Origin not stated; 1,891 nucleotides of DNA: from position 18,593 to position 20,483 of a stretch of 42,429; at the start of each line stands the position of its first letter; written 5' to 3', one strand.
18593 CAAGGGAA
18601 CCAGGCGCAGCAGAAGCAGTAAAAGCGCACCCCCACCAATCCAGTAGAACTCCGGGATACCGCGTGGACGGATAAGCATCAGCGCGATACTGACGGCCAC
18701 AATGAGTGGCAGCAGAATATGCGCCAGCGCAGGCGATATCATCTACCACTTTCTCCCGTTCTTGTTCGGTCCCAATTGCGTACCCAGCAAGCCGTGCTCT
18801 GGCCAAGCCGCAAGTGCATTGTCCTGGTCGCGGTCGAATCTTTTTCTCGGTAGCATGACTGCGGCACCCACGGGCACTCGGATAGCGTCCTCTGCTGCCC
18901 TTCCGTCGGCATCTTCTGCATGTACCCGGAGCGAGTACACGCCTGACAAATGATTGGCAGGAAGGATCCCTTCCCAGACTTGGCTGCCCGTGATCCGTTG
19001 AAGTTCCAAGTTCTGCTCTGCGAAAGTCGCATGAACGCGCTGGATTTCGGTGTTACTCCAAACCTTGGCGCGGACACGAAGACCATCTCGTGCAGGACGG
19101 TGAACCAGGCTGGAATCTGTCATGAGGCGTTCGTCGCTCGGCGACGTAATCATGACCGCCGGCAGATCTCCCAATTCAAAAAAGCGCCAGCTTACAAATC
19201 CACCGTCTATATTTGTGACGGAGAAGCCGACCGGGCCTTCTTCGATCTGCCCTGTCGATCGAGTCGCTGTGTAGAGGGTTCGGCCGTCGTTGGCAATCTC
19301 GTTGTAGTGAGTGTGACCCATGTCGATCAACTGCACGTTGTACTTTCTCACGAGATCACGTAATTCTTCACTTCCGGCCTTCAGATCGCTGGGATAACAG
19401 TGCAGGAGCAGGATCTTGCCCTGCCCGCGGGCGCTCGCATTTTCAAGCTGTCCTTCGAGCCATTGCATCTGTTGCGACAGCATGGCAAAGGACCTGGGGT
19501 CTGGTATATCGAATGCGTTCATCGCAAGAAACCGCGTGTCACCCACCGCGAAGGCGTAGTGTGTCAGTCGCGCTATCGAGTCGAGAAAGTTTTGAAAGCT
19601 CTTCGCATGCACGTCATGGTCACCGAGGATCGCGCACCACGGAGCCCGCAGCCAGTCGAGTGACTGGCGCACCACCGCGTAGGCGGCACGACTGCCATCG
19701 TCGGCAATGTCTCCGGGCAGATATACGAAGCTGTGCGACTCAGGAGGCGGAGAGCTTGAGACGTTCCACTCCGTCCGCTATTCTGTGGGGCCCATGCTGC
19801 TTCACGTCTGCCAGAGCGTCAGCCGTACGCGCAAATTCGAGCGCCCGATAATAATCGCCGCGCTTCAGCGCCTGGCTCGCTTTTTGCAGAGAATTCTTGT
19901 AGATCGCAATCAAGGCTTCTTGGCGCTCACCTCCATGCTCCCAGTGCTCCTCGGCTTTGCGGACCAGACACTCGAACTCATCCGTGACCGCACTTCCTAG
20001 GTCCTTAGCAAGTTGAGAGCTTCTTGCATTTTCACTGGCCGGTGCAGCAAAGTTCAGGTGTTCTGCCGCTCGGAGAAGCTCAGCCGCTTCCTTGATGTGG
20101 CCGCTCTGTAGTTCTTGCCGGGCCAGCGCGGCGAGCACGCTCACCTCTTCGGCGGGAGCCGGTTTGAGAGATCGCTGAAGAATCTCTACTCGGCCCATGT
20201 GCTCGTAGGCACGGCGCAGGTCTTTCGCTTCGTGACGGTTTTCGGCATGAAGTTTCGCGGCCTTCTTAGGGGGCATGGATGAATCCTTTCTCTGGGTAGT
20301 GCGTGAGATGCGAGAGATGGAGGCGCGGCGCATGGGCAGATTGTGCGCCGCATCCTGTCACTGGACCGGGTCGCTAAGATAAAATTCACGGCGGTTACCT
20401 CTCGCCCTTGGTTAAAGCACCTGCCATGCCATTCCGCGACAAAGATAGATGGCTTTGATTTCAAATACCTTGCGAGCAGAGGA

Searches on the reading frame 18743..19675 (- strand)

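Call 17: search_protein_families(library=pfam, proteins=[window:18743-19675:-], max_evalue=0.001)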
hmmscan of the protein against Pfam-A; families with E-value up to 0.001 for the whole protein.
window:18743-19675:- (310 aa): 1 family
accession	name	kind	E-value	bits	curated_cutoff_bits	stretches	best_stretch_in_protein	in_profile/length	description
PF00149.33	Metallophos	-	3.9e-05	24.6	21.5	1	8-124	56-190/191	Calcineurin-like phosphoesterase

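Call 24: search_protein_families(library=ncbifam, proteins=[window:18743-19675:-], max_evalue=0.01)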
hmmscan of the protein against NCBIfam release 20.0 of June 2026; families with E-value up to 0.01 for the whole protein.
window:18743-19675:- (310 aa): 1 family
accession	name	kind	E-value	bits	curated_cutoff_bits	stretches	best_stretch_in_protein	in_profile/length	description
NF058651.1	GESAG_HSLs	subfamily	0.00032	19.9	430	1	159-209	215-266/296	GESAG motif subfamily hormone-sensitive lipase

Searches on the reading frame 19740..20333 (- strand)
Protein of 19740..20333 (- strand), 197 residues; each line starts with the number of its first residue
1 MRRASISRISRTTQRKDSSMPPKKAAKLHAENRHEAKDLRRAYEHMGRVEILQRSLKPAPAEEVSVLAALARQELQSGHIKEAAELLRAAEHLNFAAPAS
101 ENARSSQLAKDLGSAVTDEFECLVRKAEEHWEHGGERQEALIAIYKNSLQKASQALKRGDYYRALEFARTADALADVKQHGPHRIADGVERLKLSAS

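Call 8: search_protein_families(library=pfam, proteins=[window:19740-20333:-], max_evalue=0.01)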
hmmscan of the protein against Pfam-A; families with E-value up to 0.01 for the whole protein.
window:19740-20333:- (197 aa): 0 families

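Call 24: search_protein_families(library=ncbifam, proteins=[window:19740-20276:-], max_evalue=0.01)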
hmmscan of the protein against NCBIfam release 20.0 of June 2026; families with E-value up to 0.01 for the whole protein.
window:19740-20276:- (178 aa): 0 families

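Call 28: find_homologous_proteins(query=window:19740-20276:-, max_evalue=0.001)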
Query window:19740-20276:- (178 aa): 88 proteins with E <= 0.001 among 475 candidates.
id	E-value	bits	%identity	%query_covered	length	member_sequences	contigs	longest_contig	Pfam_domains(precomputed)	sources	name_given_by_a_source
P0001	3.8e-106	370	100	100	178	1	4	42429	-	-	-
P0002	2.8e-60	221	64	100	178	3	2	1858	-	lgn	-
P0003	1.1e-57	213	61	100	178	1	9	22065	-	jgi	jgi:hypothetical protein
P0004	1.9e-56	209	61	100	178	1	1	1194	-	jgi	jgi:hypothetical protein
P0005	2.8e-56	208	61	100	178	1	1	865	-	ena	-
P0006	7.9e-54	200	59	100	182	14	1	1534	-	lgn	-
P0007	8.0e-53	197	63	88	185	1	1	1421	-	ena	-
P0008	2.8e-51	192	65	84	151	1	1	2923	-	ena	-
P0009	3.9e-49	185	53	100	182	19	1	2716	-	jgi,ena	-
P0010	2.1e-41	160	47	99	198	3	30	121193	-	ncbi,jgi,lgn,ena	-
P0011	1.1e-40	157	51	91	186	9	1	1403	-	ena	-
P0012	2.2e-40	156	48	93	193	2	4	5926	-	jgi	jgi:pterin-4a-carbinolamine dehydratase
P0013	1.3e-39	154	49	89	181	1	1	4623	-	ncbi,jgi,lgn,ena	jgi:hypothetical protein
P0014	2.3e-39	153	47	92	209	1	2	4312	-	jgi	jgi:hypothetical protein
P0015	2.9e-39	153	51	97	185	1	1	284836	-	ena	-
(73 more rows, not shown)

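Call 32: find_encoding_contigs(protein=P0003, flank=10000, max_places=4)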
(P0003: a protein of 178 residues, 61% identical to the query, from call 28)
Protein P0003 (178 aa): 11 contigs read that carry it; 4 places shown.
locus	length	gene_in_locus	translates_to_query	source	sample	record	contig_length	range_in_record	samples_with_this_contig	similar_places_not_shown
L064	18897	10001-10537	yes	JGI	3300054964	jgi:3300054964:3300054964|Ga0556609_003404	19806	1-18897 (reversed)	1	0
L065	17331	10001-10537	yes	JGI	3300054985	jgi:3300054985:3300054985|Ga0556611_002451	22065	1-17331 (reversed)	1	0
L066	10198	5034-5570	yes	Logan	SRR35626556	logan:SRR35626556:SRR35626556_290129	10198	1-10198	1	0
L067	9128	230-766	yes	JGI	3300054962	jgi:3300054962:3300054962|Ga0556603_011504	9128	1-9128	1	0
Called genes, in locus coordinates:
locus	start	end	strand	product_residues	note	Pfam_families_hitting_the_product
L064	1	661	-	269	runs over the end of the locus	PF01548:DEDD_Tnp_IS110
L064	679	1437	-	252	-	-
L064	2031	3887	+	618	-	PF13620:CarboxypepD_reg, PF13715:CarbopepD_reg_2 (weak), PF25183:OMP_b-brl_4, PF00593:TonB_dep_Rec_b-barrel (weak), PF25183:OMP_b-brl_4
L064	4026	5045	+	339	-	PF25183:OMP_b-brl_4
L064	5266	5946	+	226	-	-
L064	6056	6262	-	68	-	-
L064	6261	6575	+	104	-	-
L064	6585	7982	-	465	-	PF00072:Response_reg, PF00004:AAA (faint), PF00158:Sigma54_activat, PF14532:Sigma54_activ_2, PF07728:AAA_5, PF25601:AAA_lid_14, PF02954:HTH_8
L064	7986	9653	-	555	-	PF00512:HisKA, PF02518:HATPase_c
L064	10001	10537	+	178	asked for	-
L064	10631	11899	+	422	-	PF07690:MFS_1, PF12832:MFS_1_like, PF07690:MFS_1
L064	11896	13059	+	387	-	PF00149:Metallophos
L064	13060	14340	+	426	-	PF02040:ArsB, PF03600:CitMHS, PF07158:MatC_N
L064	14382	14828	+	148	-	PF04657:DMT_YdcZ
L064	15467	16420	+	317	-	PF08401:ArdcN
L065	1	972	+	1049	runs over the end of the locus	PF04313:HSDR_N, PF00270:DEAD (weak), PF04851:ResIII, PF18766:SWI2_SNF2, PF22679:T1R_D3-like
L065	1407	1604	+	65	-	PF13340:DUF4096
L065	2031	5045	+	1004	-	PF13620:CarboxypepD_reg, PF13715:CarbopepD_reg_2 (weak), PF25183:OMP_b-brl_4 (weak), PF00593:TonB_dep_Rec_b-barrel (weak), PF25183:OMP_b-brl_4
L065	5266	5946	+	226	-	-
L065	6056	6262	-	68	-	-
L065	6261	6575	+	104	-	-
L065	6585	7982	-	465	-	PF00072:Response_reg, PF00004:AAA (faint), PF00158:Sigma54_activat, PF14532:Sigma54_activ_2, PF07728:AAA_5, PF25601:AAA_lid_14, PF02954:HTH_8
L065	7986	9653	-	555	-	PF00512:HisKA, PF02518:HATPase_c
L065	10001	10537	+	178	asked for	-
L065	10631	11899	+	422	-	PF07690:MFS_1, PF12832:MFS_1_like, PF07690:MFS_1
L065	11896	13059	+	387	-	PF00149:Metallophos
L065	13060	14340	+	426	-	PF02040:ArsB, PF03600:CitMHS, PF07158:MatC_N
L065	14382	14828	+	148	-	PF04657:DMT_YdcZ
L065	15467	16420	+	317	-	PF08401:ArdcN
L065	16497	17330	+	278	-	?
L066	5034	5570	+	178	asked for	-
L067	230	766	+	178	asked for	-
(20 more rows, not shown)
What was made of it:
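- On TonB-dependent receptor: Relatives have a weak PF00593 hit on record (call 32).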

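Call 39: predict_structure(alignment_id=A2)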
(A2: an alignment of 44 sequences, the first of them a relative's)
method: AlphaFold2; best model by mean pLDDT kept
length: 178 residues; sequences in the alignment: 44
mean_pLDDT: 79.6   pTM: 0.74
mean pLDDT of the five models: 79.6, 78.8, 78.4, 77.0, 76.7
residues with pLDDT >= 90: 80; 70-90: 50; 50-70: 30; < 50: 18
segments of 3 or more residues with pLDDT < 50: 165-178
pLDDT, mean of each block of 10 residues (from residue 1): 53 76 90 72 85 91 94 84 52 86 96 85 94 92 93 91 51 41
secondary structure, 60 per line:
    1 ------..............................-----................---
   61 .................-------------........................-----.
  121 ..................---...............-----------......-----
elements in order: H7-36 H42-57 H61-77 H91-114 H120-138 H142-156 H168-173
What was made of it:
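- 19740..20276 (-): Target of P_div: a conserved 178-aa all-helical protein with a lysine-rich N-terminus and no signal peptide. Probably the first gene of an operon that continues to 16973. AlphaFold model pLDDT 80 (call 39).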

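Call 45: fold_search(model_id=the predicted structure, library=pdb)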
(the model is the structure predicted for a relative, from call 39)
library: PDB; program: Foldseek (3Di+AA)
matches with E <= 10: 81; with E <= 0.001: 0
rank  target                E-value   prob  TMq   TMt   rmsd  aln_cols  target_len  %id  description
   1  9y59_F                2.8e-01  0.69  0.29  0.32  14.0       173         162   19  Crystal structure of CSD20f3B, a designed switching binder to CSD20f3A (released 2025-09-17)
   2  9y59_A                6.2e-01  0.33  0.27  0.29  14.1       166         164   22  Crystal structure of CSD20f3B, a designed switching binder to CSD20f3A (released 2025-09-17)
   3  9y0i_A                1.4e+00  0.16  0.26  0.27  13.1       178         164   17  Crystal structure of designed switching homodimer CSD20f3A (released 2025-09-10)
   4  7udm_A                1.5e+00  0.14  0.22  0.14  21.3       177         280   20  Crystal structure of designed helical repeat protein RPB_PLP1_R6 in alternative conformation 1 (with peptide) (released 2023-03-22)
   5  7udn_B                1.7e+00  0.08  0.18  0.12  21.2       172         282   16  Crystal structure of designed helical repeat protein RPB_PLP1_R6 in alternative conformation 2 (released 2023-03-22)
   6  7udn_A                1.8e+00  0.12  0.22  0.14  22.0       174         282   20  Crystal structure of designed helical repeat protein RPB_PLP1_R6 in alternative conformation 2 (released 2023-03-22)
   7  6xvi_A                1.8e+00  0.06  0.19  0.11  17.7       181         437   17  Crystal structure of Megabody Mb-Nb207-c7HopQ_A12 (released 2021-01-13)
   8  5msj_J                1.9e+00  0.07  0.21  0.19  21.5       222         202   14  Mouse PA28alpha (released 2017-09-13)
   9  1t72_A                2.0e+00  0.09  0.22  0.19  14.4       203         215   11  Crystal structure of phosphate transport system protein phoU from Aquifex aeolicus (released 2004-12-07)
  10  8vej_A                2.1e+00  0.08  0.21  0.17  15.7       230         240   13  De novo designed cholic acid binder: CHD_buttress (released 2024-07-17)
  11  5tj2_D                2.2e+00  0.08  0.20  0.08  15.1       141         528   13  Gasdermin-B C-terminal domain containing the polymorphism residues Gly299:Ser306 fused to maltose binding protein (released 2017-02-01)
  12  5msj_L                2.4e+00  0.06  0.21  0.19  21.8       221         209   14  Mouse PA28alpha (released 2017-09-13)
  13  1aa7_A                2.5e+00  0.06  0.17  0.18  12.3       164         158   14  INFLUENZA VIRUS MATRIX PROTEIN CRYSTAL STRUCTURE AT PH 4.0 (released 1998-01-28)
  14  9e78_2Z               2.6e+00  0.03  0.13  0.11  17.3       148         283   12  48-nm repeat of the Leishmania tarentolae doublet microtubule (released 2025-03-12)
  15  8qah_B                2.8e+00  0.08  0.19  0.09  16.7       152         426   16  X-ray crystal structure of a de novo designed single-chain parallel coiled-coil alpha-helical barrel with 8 inner heli (released 2024-07-03)
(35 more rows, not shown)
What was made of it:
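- Tried and rejected: The best E-value was 0.28, to designed helical proteins (calls 39, 45).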

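Call 76: search_protein_families(library=ncbifam, proteins=[L065:10631-11899:+, L065:11896-13059:+], max_evalue=0.00001)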
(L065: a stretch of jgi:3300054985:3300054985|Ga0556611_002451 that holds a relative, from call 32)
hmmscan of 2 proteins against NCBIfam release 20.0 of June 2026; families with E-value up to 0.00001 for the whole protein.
L065:10631-11899:+ (422 aa): 13 families
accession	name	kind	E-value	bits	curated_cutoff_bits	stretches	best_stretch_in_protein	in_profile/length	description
TIGR00880.1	2_A_01_02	superfamily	1.1e-13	51.4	131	1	283-402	23-141/141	multidrug resistance protein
NF008314.0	PRK11102.1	equivalog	4.7e-12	45.9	303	1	279-415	66-201/396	Bcr/CflA family multidrug efflux MFS transporter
TIGR00710.1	efflux_Bcr_CflA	subfamily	5.5e-12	45.8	200.9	1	273-407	55-188/385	Bcr/CflA family efflux MFS transporter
TIGR00899.1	2A0120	subfamily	3.4e-11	42.9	522.3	0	32-186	16-173/375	sugar efflux transporter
NF052222.1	UridTportUriT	equivalog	2.6e-08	33.3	600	1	223-408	11-194/463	uridine transporter UriT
NF008654.0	PRK11652.1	equivalog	3e-08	33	479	1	279-409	65-194/397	multidrug efflux MFS transporter EmrD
NF007372.0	PRK09874.1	equivalog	2e-07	30.5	571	0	32-193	238-403/408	multidrug efflux MFS transporter MdtG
NF012169.0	qepA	equivalog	1.5e-06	27.1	1075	1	279-402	77-200/511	fluoroquinolone efflux MFS transporter QepA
NF052292.1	efflux_CraA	equivalog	2.4e-06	26.9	725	1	247-408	38-199/409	chloramphenicol efflux MFS transporter CraA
NF000089.1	qac_MFS_AB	exception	2.6e-06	26.5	900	1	280-407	76-203/514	QacA/B family quaternary ammonium compound efflux MFS transporter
NF011571.1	PRK14995.1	subfamily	3e-06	26.3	701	0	278-409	61-192/493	SmvA family efflux MFS transporter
NF041040.1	FslB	exception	5.5e-06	25.6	600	0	259-404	50-191/417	rhizoferrin export MFS transporter FslB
NF053813.1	MFS_TcaB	equivalog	9.1e-06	24.6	475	1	277-412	60-194/396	putative multidrug effflux MFS transporter TcaB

L065:11896-13059:+ (387 aa): 2 families
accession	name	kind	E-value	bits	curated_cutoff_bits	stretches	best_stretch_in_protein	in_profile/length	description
NF050112.1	PhdiestSpdARhizob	equivalog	6.4e-12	45.7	400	1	42-179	26-168/264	2', 3'cyclic nucleotide phosphodiesterase SpdA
NF008359.0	PRK11148.1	equivalog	8.7e-08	32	225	1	42-245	42-249/275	3',5'-cyclic-AMP phosphodiesterase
